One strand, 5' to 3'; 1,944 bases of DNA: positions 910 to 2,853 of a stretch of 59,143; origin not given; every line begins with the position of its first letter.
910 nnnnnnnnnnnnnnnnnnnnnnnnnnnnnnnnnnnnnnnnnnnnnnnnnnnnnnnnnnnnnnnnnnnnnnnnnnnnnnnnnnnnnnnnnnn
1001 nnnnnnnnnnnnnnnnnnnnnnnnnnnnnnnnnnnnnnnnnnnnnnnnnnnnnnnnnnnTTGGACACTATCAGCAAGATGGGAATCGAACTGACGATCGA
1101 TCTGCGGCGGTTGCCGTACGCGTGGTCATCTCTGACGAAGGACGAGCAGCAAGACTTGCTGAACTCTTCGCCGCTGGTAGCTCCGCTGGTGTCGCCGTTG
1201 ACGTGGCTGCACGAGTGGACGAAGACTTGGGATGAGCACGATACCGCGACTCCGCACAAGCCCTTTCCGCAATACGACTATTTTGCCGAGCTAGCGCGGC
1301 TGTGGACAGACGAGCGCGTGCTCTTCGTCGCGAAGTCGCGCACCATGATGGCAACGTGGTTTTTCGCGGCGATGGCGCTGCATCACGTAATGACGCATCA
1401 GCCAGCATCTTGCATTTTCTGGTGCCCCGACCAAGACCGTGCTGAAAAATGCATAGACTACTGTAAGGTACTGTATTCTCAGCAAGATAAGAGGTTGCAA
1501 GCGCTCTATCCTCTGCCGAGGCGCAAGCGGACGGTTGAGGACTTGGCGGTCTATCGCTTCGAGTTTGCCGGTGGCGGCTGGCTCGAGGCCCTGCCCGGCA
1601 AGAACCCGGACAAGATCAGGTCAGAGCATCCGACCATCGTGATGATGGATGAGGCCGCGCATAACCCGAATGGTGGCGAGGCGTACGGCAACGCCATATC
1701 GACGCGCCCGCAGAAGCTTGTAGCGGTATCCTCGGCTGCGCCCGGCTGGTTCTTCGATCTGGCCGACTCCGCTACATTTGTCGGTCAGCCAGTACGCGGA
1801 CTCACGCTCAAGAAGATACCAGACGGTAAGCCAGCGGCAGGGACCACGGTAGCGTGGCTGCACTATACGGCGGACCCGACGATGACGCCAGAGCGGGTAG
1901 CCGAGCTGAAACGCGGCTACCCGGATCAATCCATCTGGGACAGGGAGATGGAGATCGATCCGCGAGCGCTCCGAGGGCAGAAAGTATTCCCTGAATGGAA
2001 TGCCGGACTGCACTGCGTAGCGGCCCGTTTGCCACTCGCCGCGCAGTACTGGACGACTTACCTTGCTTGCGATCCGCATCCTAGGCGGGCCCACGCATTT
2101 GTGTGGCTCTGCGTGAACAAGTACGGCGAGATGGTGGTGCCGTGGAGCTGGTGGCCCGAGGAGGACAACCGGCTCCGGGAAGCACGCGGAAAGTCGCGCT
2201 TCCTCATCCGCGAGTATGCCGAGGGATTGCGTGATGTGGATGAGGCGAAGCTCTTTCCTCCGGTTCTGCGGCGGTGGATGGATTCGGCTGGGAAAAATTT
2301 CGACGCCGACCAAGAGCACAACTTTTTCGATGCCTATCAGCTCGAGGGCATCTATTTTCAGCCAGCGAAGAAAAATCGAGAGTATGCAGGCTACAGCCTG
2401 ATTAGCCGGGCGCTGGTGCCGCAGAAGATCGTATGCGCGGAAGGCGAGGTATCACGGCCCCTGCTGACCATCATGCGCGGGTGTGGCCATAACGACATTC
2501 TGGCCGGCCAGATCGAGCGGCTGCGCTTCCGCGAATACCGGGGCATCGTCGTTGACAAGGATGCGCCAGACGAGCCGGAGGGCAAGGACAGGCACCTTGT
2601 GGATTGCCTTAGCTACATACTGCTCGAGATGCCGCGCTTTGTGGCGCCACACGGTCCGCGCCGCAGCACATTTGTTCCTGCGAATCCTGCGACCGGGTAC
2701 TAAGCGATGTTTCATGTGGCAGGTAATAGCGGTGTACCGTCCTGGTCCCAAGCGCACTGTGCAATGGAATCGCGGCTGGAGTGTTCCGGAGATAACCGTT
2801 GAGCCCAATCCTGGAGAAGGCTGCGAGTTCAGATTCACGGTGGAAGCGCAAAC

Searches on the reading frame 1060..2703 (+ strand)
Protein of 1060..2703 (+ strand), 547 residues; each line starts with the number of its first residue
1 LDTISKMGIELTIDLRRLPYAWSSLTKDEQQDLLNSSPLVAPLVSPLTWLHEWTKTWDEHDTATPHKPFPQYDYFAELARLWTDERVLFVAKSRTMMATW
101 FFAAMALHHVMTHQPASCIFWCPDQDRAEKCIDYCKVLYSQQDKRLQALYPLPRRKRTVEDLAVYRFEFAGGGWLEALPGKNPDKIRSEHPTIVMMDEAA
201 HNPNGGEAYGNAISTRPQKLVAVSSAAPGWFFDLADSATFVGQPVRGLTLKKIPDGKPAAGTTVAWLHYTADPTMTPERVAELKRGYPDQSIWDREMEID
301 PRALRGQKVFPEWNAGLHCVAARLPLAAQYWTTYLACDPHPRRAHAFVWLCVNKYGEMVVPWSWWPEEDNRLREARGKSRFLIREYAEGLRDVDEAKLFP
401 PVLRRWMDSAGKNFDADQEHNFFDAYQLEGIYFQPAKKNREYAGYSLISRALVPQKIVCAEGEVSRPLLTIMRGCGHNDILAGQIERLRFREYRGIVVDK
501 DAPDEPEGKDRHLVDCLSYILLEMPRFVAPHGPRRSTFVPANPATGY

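Call 7: search_protein_families(library=phrogs, proteins=[window:1060-2703:+], max_evalue=0.001)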
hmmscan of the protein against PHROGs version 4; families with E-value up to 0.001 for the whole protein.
window:1060-2703:+ (547 aa): 1 family
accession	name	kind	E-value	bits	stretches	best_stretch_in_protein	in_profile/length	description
phrog_2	-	head and packaging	4.5e-14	53.1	1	67-522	262-590/807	terminase large subunit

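Call 72: search_protein_families(library=pfam, proteins=[window:1060-2703:+], max_evalue=0.01)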
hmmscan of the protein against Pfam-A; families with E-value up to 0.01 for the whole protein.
window:1060-2703:+ (547 aa): 1 family
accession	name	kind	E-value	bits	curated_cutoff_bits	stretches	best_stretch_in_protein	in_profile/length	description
PF05876.18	GpA_ATPase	-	0.0072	16.4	25.6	0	85-213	28-151/247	Phage terminase large subunit gpA, ATPase domain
